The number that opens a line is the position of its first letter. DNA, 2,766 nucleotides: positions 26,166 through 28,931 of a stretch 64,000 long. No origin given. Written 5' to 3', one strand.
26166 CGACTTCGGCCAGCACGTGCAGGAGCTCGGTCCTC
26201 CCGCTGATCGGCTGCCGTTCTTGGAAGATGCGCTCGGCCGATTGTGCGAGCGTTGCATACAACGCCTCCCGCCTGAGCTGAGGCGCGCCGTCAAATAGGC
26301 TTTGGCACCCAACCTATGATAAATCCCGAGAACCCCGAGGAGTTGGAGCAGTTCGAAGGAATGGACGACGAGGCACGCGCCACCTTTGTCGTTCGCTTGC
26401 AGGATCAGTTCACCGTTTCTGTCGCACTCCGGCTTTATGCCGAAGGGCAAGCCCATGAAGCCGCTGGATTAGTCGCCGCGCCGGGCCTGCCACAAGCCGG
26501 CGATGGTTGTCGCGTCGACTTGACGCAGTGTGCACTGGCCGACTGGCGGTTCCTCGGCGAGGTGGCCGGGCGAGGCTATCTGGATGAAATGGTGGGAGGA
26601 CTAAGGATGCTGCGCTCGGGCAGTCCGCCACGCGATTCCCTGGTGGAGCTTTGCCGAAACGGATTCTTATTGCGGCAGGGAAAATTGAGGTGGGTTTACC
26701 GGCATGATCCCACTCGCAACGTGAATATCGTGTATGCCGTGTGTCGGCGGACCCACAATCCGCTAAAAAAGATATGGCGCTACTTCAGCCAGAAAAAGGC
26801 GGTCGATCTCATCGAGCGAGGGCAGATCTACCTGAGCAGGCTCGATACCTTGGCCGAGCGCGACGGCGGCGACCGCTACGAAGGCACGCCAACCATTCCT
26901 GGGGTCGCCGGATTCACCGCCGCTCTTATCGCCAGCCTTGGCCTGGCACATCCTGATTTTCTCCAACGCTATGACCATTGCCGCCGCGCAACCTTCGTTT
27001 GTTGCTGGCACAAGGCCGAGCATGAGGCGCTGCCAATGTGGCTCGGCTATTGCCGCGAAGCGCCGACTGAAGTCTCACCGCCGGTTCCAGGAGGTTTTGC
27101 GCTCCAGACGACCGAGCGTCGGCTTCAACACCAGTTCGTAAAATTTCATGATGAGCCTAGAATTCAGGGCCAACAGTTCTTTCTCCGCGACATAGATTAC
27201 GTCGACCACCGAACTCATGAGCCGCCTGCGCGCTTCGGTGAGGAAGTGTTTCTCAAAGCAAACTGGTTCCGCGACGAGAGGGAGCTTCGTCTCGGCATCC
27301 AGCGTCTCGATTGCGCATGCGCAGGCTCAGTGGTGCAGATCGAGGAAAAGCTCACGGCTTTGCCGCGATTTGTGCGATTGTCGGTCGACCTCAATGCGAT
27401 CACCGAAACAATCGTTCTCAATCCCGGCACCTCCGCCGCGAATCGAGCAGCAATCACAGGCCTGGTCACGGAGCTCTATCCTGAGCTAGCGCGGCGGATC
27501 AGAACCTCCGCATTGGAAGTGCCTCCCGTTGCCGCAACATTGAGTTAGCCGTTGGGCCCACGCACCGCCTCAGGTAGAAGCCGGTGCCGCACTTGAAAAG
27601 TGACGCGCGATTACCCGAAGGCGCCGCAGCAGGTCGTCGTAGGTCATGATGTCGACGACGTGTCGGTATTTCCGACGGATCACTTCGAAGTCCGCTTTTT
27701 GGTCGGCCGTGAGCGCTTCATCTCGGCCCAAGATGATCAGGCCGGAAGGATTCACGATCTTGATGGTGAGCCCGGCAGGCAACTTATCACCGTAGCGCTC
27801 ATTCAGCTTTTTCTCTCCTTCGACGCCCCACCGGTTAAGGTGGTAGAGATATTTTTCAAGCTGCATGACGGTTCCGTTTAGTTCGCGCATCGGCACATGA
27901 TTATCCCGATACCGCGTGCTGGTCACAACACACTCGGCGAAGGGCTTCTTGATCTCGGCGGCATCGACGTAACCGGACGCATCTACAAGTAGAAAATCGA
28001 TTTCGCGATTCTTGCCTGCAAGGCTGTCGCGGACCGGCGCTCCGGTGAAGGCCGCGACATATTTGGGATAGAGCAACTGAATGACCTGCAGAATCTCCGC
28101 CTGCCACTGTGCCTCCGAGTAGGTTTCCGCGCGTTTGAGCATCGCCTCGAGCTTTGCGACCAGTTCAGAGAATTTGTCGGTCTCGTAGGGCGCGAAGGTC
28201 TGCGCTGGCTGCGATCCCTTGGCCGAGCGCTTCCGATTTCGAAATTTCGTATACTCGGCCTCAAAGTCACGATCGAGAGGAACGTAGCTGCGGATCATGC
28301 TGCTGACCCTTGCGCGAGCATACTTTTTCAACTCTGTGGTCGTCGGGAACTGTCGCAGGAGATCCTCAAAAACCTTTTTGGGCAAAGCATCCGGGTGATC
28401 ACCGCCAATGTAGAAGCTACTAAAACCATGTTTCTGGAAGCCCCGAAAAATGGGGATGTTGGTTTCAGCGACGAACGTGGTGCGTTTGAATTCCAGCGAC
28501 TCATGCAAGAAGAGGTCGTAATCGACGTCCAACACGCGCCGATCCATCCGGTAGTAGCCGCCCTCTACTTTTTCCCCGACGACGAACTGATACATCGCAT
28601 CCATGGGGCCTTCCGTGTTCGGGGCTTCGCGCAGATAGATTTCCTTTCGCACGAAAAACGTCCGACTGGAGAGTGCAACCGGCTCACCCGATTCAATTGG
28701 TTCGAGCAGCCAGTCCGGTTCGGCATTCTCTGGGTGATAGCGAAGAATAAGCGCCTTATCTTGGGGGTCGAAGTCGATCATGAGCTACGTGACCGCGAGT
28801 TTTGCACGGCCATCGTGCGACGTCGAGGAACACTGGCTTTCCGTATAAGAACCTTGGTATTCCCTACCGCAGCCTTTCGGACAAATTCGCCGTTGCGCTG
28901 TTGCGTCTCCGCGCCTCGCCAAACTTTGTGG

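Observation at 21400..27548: Three-gene helicase / nuclease-fold / DUF2971-like operon that fits no defence system I recognise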

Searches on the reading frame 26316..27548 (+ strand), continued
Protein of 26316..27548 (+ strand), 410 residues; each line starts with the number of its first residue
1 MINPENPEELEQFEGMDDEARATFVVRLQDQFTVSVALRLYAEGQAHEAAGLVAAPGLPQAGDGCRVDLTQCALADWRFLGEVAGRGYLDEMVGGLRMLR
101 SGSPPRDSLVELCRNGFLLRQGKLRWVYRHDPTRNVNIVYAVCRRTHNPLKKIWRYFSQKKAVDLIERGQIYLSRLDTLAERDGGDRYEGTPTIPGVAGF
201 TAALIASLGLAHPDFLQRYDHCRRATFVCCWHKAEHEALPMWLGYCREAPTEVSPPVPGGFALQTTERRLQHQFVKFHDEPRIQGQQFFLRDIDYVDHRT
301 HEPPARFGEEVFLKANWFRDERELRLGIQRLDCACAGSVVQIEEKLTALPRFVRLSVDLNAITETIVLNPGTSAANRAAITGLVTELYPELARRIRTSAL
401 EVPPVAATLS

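Call 44: fold_search(model_id=the predicted structure, library=pdb)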
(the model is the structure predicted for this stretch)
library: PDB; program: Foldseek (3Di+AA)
matches with E <= 10: 442; with E <= 0.001: 3
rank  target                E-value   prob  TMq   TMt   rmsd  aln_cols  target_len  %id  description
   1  3g5o_B                2.7e-04  1.00  0.17  0.75   3.1        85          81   24  The crystal structure of the toxin-antitoxin complex RelBE2 (Rv2865-2866) from Mycobacterium tuberculosis (released 2009-04-14)
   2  9g12_B                4.2e-04  1.00  0.16  0.67   3.5        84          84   21  Mycobacterium tuberculosis RelBE1 toxin-antitoxin system; rv1247c (relB1 antitoxin), rv1246c (relE1 toxin) (released 2025-12-17)
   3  3g5o_C                6.5e-04  1.00  0.17  0.70   4.7        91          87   22  The crystal structure of the toxin-antitoxin complex RelBE2 (Rv2865-2866) from Mycobacterium tuberculosis (released 2009-04-14)
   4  9g12_A                2.0e-03  1.00  0.18  0.74   3.4        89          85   19  Mycobacterium tuberculosis RelBE1 toxin-antitoxin system; rv1247c (relB1 antitoxin), rv1246c (relE1 toxin) (released 2025-12-17)
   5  2khe_MODEL_1_A        3.6e-03  1.00  0.16  0.62   3.8        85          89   18  Solution Structure of the Bacterial Toxin Rele from Thermus Thermophilus HB8 (released 2010-03-31)
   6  4fxh_B                5.3e-03  1.00  0.17  0.62   2.9        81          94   18  Crystal structure of the isolated E. coli RelE toxin, P212121 form (released 2012-08-29)
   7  4fxe_E                8.1e-03  1.00  0.16  0.64   3.8        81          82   23  Crystal structure of the intact E. coli RelBE toxin-antitoxin complex (released 2012-08-29)
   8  7xbj_A                1.2e-02  0.98  0.17  0.22  10.6       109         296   13  Txp40, an insecticidal toxin protein from Xenorhabdus nematophila (released 2023-03-29)
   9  1wmi_A                1.2e-02  1.00  0.17  0.69   3.0        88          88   15  Crystal structure of archaeal RelE-RelB complex from Pyrococcus horikoshii OT3 (released 2005-03-15)
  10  4fxe_F                1.2e-02  1.00  0.16  0.68   3.3        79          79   22  Crystal structure of the intact E. coli RelBE toxin-antitoxin complex (released 2012-08-29)
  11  7v6w_F                1.4e-02  1.00  0.17  0.73   2.5        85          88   12  Crystal structure of heterohexameric Sa2YoeB-Sa2YefM complex bound to 26bp-DNA (released 2021-12-15)
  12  7v6w_E                1.6e-02  1.00  0.17  0.73   2.5        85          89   12  Crystal structure of heterohexameric Sa2YoeB-Sa2YefM complex bound to 26bp-DNA (released 2021-12-15)
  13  4fxe_D                1.9e-02  0.99  0.14  0.66   3.5        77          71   21  Crystal structure of the intact E. coli RelBE toxin-antitoxin complex (released 2012-08-29)
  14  2kc8_MODEL_1_A        2.0e-02  0.99  0.16  0.58   3.5        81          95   21  Structure of E. coli toxin RelE (R81A/R83A) mutant in complex with antitoxin RelBc (K47-L79) peptide (released 2009-03-17)
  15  4ls4_A                2.4e-02  1.00  0.18  0.71   2.4        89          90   12  Crystal structure of L66S mutant toxin from Helicobacter pylori (released 2014-02-05)
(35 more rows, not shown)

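Call 72: find_related_loci(query=A1, collection=metagenome_contigs, flank=6000)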
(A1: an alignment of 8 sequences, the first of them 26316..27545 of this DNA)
Query A1 (410 aa) in metagenome_contigs; peptide patterns used: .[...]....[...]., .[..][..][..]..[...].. (x = any residue, [..] = any of these).
301 stretches matched a pattern; 11 encode a relative of the query (tblastn E <= 1e-3); 11 distinct loci.
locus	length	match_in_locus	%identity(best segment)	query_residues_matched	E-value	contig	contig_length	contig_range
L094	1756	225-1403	38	3-408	2e-70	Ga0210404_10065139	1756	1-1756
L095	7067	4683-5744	36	32-405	2e-55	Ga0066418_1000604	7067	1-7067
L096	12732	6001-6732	38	152-407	1e-48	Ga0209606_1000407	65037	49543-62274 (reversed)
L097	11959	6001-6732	38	152-407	1e-47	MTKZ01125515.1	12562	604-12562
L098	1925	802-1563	36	140-407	3e-48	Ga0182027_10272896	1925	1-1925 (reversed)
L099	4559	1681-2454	36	132-407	3e-46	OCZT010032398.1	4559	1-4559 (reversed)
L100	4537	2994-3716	36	152-407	1e-42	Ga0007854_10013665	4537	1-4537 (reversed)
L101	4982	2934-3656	36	152-407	1e-42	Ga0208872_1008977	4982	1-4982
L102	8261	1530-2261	35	5-250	3e-41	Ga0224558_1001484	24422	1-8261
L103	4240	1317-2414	31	14-400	8e-39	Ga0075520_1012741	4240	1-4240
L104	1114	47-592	38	214-407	2e-34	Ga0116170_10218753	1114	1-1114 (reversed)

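Call 94: search_protein_families(library=ncbifam, proteins=[L105:5572-6060:+, L009:2185-2757:+, L007:2403-4091:+, L007:580-1113:+, L001:1478-2071:-, L095:3585-5747:+], max_evalue=0.001)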
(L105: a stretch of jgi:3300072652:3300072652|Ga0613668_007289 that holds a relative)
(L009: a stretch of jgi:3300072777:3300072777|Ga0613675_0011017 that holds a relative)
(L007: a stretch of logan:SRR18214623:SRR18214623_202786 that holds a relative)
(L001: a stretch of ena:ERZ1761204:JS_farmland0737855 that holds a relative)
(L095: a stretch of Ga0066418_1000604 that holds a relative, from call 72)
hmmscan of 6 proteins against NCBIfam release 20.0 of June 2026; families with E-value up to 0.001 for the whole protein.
L105:5572-6060:+ (163 aa): 0 families

L009:2185-2757:+ (190 aa): 0 families

L007:2403-4091:+ (563 aa): 3 families
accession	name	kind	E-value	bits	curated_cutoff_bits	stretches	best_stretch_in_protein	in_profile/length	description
NF040586.1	FxSxx_TPR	equivalog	4.3e-14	51.9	300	2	388-561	441-616/830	FxSxx-COOH system tetratricopeptide repeat protein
NF040959.1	MamA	equivalog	2.2e-06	27.3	200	0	421-533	75-178/204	magnetosome protein MamA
NF053520.1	HK_Porph_FimS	equivalog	0.00012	20.5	600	1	393-549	62-210/618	sensor histidine kinase FimS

L007:580-1113:+ (177 aa): 0 families

L001:1478-2071:- (197 aa): 0 families

L095:3585-5747:+ (720 aa): 0 families

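Call 101: search_dna_similar(query=window:26316-27545:+, collection=plasmids, mode=protein, max_rows=12)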
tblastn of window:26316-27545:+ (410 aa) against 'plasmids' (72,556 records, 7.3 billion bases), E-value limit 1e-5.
Records with a match: 6; places in all: 6; records where one place covers at least 80% of the query: 0.
Best place of each record, by identity: <60% 6.
By first word of the organism name: Bradyrhizobium 3; Natrinema 1; Bacillus 1; Alicyclobacillus 1.
By predicted mobility (MOB-suite, as given by PLSDB): conjugative 3; non-mobilizable 2; mobilizable 1.
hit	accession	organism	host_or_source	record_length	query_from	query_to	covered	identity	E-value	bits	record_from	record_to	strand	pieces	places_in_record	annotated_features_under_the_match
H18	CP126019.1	Bradyrhizobium japonicum USDA 123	Glycine max,soybean,root nodule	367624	147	409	64%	25.1%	1e-7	62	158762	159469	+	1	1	hypothetical protein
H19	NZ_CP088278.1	Bradyrhizobium barranii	Glycine max cv. AC Glengarry,cell ...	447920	149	409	64%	24.9%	8e-7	59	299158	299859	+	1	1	hypothetical protein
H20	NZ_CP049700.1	Bradyrhizobium barranii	Glycine max cv. AC Glengarry,cell ...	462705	149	409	64%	24.9%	8e-7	59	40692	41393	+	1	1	hypothetical protein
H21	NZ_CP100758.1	Natrinema gelatinilyticum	marine sediment,sediment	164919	152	388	58%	24.7%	1e-8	65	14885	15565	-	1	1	DUF2971 domain-containing protein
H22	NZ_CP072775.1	Bacillus cereus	mixed culture,Bee Honey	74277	152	326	43%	26.6%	2e-8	64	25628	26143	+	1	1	DUF2971 domain-containing protein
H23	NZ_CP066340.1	Alicyclobacillus sp. SO9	-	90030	151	325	43%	26.5%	2e-9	67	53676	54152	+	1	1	hypothetical protein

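Call 105: find_encoding_contigs(protein=P0192, flank=6000, max_places=4)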
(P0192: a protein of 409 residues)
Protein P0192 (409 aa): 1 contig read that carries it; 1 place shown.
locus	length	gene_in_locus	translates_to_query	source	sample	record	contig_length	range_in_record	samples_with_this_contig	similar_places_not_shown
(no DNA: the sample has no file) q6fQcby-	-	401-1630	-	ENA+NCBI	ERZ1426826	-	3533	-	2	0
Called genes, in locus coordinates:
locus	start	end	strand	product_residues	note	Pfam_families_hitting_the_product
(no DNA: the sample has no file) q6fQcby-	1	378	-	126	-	?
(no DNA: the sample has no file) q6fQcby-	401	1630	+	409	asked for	-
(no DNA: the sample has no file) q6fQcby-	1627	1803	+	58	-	-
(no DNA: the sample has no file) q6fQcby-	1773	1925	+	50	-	-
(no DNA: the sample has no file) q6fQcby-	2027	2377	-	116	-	-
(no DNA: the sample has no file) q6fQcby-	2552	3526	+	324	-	PF13384:HTH_23, PF13518:HTH_28 (weak), PF13551:HTH_29, PF13565:HTH_32, PF13358:DDE_3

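Call 108: fold_search(model_id=the predicted structure, library=viral)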
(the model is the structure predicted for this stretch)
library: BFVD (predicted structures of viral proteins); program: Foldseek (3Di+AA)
matches with E <= 10: 163; with E <= 0.001: 0
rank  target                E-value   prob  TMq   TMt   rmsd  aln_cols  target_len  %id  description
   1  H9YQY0                2.1e-03  1.00  0.17  0.64   2.8        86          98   19  (no name in the UniProt tables at hand)
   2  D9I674                4.1e-03  0.99  0.14  0.42   5.4        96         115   11  Uncharacterized protein [Acinetobacter phage 133]
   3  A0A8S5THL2            1.5e-02  0.99  0.17  0.38  13.9       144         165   10  Cytotoxic translational repressor [Myoviridae sp. ctiv53]
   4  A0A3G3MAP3            7.8e-02  0.91  0.12  0.45   4.1        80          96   14  Uncharacterized protein [Gordonia phage Octobien14]
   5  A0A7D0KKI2            1.7e-01  0.28  0.15  0.27  11.3       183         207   10  (no name in the UniProt tables at hand)
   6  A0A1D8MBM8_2          2.5e-01  0.04  0.11  0.05  28.9       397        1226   11  (no name in the UniProt tables at hand)
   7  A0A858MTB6            4.4e-01  0.51  0.07  0.06   1.5        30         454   17  (no name in the UniProt tables at hand)
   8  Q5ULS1                5.3e-01  0.13  0.08  0.23  10.0        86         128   15  Orf43 [Lactobacillus phage LP65]
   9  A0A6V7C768            5.9e-01  0.63  0.09  0.57   1.9        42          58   12  (no name in the UniProt tables at hand)
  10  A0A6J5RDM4            6.3e-01  0.38  0.08  0.29   2.5        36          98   11  Uncharacterized protein [uncultured Caudovirales phage]
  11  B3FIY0                6.3e-01  0.21  0.09  0.24   8.5        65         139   14  Uncharacterized protein [Pseudomonas phage 201phi2-1]
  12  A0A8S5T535            6.7e-01  0.16  0.13  0.39  10.2       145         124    3  HTH-type transcriptional regulator [Siphoviridae sp. ctMBu2]
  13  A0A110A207            8.1e-01  0.20  0.07  0.33   3.1        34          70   12  Uncharacterized protein [Mycobacterium phage Weiss13]
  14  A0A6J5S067            9.7e-01  0.10  0.05  0.18   6.4        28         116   18  Uncharacterized protein [uncultured Caudovirales phage]
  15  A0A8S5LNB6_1          1.2e+00  0.02  0.06  0.04  16.5       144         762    9  Baseplate wedge protein [Siphoviridae sp. ctsf32]
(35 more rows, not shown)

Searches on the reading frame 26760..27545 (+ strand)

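Call 76: search_protein_families(library=pfam, alignment_id=A8, max_evalue=0.01)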
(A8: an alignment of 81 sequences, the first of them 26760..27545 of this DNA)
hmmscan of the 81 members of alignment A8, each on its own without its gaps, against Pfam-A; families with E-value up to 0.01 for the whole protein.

A. member 1, window:26760-27545:+ (262 aa): 0 families

B. families by the number of members that match (of 81 scanned): 3 families
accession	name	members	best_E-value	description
PF11185.13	DUF2971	51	7.6e-08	Protein of unknown function (DUF2971)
PF08759.17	GT-D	1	0.00077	Glycosyltransferase GT-D fold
PF17727.6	CtsR_C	1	0.003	CtsR C-terminal dimerization domain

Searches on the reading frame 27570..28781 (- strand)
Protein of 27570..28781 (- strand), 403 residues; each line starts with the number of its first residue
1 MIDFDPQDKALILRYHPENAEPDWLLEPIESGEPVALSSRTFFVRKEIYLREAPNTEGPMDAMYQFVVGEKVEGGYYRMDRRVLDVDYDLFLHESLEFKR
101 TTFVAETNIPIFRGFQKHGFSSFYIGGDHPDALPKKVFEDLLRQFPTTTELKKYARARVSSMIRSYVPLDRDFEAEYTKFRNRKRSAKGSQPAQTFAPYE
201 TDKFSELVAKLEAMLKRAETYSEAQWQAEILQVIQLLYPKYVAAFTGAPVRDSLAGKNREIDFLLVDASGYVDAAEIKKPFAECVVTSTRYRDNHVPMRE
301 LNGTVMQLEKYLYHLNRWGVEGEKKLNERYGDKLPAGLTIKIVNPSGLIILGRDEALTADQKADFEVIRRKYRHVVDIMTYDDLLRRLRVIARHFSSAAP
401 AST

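Call 3: search_protein_families(library=padloc, proteins=[window:27570-28781:-], max_evalue=0.01)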
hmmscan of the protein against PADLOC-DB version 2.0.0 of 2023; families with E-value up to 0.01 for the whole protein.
window:27570-28781:- (403 aa): 19 families
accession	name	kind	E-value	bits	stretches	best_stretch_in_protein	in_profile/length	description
PDLC00388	SduA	-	4e-140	465.5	1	1-397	1-398/402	DUF4263 domain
PDLC04067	SduA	-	1.6e-107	358.1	1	1-390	1-400/407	-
PDLC00400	SduA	-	9.5e-14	49.5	1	200-401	107-302/308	DUF4263 domain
PDLC00385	SduA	-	8.4e-13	46.4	1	261-391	192-313/319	DUF4263 domain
PDLC00391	SduA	-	9.1e-13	46.1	1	243-391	246-398/402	DUF4263 domain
PDLC00380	SduA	-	1.3e-10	38.5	1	206-397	285-470/480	DUF4263 domain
PDLC00384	SduA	-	2.1e-10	38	1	205-400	275-464/476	DUF4263 domain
PDLC00394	SduA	-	2.2e-09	34.9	1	256-396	243-387/392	DUF4263 domain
PDLC00390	SduA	-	6.6e-09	33.4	1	219-390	172-332/339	DUF4263 domain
PDLC00399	SduA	-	1.7e-08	32.3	1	269-392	256-368/375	DUF4263 domain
PDLC00389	SduA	-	5.8e-07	27.4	1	341-391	322-372/383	DUF4263 domain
PDLC00405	SduA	-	3.3e-06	24.8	1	206-390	142-307/323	DUF4263 domain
PDLC00387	SduA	-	4e-06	23.6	1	343-389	493-537/546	DUF4263 domain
PDLC00382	SduA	-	5.5e-06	24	1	208-393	132-321/336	DUF4263 domain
PDLC00392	SduA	-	9.2e-05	19.7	1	256-394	252-391/396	DUF4263 domain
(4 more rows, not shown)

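Call 4: search_protein_families(library=pfam, proteins=[window:27570-28781:-], max_evalue=0.01)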
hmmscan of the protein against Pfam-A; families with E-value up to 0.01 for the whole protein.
window:27570-28781:- (403 aa): 1 family
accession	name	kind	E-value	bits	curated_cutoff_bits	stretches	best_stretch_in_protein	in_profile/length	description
PF14082.12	SduA_C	-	4.8e-32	111.8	27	1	221-385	2-159/159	Shedu protein SduA, C-terminal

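Call 5: search_protein_families(library=ncbifam, proteins=[window:27570-28781:-], max_evalue=0.01)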
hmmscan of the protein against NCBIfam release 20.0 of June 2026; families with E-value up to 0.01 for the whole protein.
window:27570-28781:- (403 aa): 0 families

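Call 94: search_protein_families(library=ncbifam, proteins=[L105:5572-6060:+], max_evalue=0.001)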
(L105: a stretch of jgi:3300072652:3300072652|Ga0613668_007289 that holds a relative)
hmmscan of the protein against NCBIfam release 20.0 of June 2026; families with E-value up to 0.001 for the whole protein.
L105:5572-6060:+ (163 aa): 0 families
